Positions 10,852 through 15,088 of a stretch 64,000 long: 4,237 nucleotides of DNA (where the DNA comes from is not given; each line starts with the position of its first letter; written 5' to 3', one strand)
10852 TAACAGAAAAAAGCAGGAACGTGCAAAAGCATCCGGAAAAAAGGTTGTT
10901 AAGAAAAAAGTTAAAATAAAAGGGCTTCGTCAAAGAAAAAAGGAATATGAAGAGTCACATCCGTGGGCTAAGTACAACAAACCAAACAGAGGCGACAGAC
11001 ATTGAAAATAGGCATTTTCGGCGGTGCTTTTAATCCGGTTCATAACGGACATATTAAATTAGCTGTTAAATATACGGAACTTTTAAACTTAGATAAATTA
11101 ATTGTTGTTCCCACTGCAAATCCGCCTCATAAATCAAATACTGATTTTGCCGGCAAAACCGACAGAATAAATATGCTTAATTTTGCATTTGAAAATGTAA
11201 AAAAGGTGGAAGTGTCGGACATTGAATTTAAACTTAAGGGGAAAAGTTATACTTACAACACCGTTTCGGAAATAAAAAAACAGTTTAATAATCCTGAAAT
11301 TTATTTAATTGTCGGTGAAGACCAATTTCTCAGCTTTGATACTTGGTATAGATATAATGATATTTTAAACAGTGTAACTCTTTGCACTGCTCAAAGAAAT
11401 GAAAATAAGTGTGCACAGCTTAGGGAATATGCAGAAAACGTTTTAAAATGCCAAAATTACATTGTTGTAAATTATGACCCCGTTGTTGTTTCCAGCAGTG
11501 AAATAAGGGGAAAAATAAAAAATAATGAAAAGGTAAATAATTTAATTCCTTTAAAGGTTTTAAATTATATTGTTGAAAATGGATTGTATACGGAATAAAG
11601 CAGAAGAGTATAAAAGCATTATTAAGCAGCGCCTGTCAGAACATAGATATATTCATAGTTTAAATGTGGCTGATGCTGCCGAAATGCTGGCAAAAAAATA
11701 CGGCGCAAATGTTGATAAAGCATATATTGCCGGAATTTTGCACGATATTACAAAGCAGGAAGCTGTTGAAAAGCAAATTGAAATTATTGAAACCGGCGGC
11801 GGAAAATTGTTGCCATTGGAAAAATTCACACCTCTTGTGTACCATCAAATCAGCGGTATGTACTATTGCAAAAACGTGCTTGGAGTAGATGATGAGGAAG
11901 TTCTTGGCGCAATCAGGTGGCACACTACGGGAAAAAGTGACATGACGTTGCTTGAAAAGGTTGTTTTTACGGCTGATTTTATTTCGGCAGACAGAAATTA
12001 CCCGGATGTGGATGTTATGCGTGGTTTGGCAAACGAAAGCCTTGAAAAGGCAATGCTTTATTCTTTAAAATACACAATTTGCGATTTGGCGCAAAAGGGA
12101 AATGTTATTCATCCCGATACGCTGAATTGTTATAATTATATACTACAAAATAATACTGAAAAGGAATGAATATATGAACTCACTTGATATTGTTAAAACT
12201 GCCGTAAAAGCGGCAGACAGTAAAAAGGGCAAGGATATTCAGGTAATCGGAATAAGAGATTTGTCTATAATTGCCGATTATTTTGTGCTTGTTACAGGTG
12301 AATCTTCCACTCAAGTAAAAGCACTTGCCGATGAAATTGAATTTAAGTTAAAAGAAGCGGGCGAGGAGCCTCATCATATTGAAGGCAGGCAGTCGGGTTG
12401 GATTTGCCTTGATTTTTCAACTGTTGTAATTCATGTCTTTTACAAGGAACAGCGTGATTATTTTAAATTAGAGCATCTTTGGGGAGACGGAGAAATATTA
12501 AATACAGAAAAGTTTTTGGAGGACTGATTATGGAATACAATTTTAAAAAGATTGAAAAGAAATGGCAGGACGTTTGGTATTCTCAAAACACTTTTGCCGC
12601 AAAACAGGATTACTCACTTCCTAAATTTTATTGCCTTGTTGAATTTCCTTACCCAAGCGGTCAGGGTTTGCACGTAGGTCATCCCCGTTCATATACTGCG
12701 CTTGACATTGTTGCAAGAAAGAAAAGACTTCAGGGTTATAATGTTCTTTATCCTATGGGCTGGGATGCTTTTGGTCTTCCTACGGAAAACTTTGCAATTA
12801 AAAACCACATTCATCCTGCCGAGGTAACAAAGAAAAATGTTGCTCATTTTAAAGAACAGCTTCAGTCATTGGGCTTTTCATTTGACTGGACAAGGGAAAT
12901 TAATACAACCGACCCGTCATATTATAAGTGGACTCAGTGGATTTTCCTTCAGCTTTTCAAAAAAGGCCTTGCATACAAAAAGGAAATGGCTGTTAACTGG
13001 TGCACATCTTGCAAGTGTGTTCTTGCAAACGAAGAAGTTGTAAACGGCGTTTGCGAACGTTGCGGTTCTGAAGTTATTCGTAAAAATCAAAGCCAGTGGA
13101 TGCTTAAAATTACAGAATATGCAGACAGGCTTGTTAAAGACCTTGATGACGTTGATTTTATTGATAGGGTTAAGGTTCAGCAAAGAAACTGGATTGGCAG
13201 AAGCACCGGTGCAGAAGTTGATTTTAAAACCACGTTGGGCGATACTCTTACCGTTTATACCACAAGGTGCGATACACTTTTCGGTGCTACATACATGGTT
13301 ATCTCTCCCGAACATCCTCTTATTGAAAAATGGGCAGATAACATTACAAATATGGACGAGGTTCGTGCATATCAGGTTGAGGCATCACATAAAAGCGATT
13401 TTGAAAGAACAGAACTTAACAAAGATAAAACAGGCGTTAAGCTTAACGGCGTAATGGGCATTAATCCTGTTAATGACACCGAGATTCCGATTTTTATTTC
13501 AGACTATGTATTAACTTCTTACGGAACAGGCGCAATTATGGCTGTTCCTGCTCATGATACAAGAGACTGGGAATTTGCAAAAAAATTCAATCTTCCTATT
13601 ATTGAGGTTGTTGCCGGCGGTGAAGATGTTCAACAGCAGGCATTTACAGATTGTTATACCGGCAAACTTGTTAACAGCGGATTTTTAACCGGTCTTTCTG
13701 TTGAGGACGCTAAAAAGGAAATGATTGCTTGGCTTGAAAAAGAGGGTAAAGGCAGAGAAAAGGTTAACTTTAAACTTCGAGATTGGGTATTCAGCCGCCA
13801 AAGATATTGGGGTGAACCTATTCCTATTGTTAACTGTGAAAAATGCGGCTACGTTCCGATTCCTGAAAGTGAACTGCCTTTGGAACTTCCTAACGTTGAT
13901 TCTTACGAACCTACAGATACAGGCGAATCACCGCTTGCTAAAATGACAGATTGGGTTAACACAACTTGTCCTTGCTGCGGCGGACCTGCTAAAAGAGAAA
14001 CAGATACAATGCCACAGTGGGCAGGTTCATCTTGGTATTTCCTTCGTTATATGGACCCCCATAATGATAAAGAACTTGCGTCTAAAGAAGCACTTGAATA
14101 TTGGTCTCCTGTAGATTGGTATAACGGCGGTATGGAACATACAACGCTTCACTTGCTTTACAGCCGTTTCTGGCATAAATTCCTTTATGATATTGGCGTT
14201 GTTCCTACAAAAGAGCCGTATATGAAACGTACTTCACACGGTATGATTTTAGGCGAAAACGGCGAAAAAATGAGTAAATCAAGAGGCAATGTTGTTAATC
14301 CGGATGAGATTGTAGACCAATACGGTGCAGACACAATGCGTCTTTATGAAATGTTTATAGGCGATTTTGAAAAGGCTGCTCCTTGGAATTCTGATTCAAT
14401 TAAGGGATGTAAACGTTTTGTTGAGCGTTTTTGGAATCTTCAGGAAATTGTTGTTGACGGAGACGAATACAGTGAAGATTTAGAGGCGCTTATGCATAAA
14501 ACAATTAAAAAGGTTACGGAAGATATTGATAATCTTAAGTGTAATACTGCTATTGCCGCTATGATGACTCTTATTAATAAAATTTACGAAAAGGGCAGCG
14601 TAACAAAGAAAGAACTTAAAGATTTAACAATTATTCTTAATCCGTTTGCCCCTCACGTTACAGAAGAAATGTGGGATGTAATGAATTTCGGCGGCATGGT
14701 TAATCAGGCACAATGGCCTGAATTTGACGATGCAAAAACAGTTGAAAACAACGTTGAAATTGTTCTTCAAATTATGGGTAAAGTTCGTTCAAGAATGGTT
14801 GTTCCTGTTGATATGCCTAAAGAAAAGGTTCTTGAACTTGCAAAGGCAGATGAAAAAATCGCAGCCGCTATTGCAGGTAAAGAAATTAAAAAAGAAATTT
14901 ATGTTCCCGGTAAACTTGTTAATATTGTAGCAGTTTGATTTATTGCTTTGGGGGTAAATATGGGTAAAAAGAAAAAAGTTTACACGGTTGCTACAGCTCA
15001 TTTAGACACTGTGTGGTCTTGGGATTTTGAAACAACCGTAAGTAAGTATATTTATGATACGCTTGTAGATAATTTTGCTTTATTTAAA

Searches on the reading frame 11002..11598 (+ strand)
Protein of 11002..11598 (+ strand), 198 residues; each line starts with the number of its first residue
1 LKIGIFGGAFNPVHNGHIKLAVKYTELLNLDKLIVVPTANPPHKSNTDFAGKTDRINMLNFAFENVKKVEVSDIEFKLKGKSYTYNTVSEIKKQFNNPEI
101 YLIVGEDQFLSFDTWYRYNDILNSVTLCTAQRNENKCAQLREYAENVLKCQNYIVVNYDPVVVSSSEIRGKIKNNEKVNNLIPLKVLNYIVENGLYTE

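Call 43: search_protein_families(library=pfam, proteins=[window:11002-11598:+], max_evalue=0.001)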
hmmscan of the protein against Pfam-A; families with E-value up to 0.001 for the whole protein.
window:11002-11598:+ (198 aa): 1 family
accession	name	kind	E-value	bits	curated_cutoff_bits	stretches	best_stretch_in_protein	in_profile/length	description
PF01467.32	CTP_transf_like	-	6.1e-23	81.9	21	1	5-170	1-132/133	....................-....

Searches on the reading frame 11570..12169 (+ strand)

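Call 43: search_protein_families(library=pfam, proteins=[window:11570-12169:+], max_evalue=0.001)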
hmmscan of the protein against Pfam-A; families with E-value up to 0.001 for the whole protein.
window:11570-12169:+ (199 aa): 2 families
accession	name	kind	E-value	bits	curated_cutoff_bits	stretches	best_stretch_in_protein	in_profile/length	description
PF01966.28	HD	-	6.5e-17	62.3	22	1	26-140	1-115/116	HD domain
PF08668.18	HDOD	-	9.1e-06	25.7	22.9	1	28-62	97-132/196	HDOD domain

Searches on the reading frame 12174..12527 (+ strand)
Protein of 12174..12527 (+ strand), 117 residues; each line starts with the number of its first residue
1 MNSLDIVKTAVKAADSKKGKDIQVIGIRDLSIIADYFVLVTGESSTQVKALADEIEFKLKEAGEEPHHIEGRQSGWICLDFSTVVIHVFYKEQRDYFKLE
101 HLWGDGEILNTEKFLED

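Call 44: search_protein_families(library=pfam, proteins=[window:12174-12527:+], max_evalue=0.001)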
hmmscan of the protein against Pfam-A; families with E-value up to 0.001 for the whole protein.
window:12174-12527:+ (117 aa): 1 family
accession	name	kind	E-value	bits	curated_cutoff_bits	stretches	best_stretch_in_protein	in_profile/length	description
PF02410.21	RsfS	-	1.2e-32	112.4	21.6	1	9-103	2-98/98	Ribosomal silencing factor during starvation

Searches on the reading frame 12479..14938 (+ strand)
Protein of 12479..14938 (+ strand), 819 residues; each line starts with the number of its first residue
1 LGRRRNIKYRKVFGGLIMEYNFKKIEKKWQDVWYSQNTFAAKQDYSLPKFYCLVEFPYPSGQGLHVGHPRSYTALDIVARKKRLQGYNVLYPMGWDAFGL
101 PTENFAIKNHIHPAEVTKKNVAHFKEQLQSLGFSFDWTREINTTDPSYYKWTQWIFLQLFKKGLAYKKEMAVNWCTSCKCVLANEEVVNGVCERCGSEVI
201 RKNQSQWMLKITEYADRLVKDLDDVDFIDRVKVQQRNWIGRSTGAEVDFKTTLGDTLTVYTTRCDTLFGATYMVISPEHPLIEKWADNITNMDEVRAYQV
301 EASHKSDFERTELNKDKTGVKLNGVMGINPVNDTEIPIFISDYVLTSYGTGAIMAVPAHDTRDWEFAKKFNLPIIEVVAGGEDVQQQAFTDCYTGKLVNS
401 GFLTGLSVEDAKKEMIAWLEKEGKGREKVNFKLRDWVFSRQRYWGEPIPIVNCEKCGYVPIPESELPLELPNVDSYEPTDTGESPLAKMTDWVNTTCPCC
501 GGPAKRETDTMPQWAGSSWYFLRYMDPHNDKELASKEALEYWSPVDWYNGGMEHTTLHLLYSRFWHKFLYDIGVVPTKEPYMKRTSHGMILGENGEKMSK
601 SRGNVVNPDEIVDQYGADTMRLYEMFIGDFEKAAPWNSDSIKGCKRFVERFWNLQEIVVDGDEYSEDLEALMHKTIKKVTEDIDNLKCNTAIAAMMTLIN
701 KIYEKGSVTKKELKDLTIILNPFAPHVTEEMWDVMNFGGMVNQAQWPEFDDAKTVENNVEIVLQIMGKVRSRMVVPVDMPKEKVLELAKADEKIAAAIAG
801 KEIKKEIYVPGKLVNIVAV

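Call 20: search_protein_families(library=pfam, proteins=[window:12479-14938:+], max_evalue=0.00001)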
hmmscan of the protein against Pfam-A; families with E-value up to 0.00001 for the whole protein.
window:12479-14938:+ (819 aa): 5 families
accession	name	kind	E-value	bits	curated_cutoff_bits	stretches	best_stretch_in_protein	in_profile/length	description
PF13603.12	tRNA-synt_1_2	-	1.8e-59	200.8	25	1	236-420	1-185/185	Leucyl-tRNA synthetase, editing domain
PF00133.28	tRNA-synt_1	-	2.6e-51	175.1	22.7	2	28-234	1-219/414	tRNA synthetases class I (I, L, M and V)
PF09334.17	tRNA-synt_1g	-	7.2e-33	114.3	20.1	1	56-205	7-152/391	tRNA synthetases class I (M)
PF08264.19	Anticodon_1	-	8.4e-19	68.3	25.1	1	670-784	6-147/148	Anticodon-binding domain of tRNA ligase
PF01406.26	tRNA-synt_1e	-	8.2e-09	35.7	27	0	64-169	23-125/301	tRNA synthetases class I (C) catalytic domain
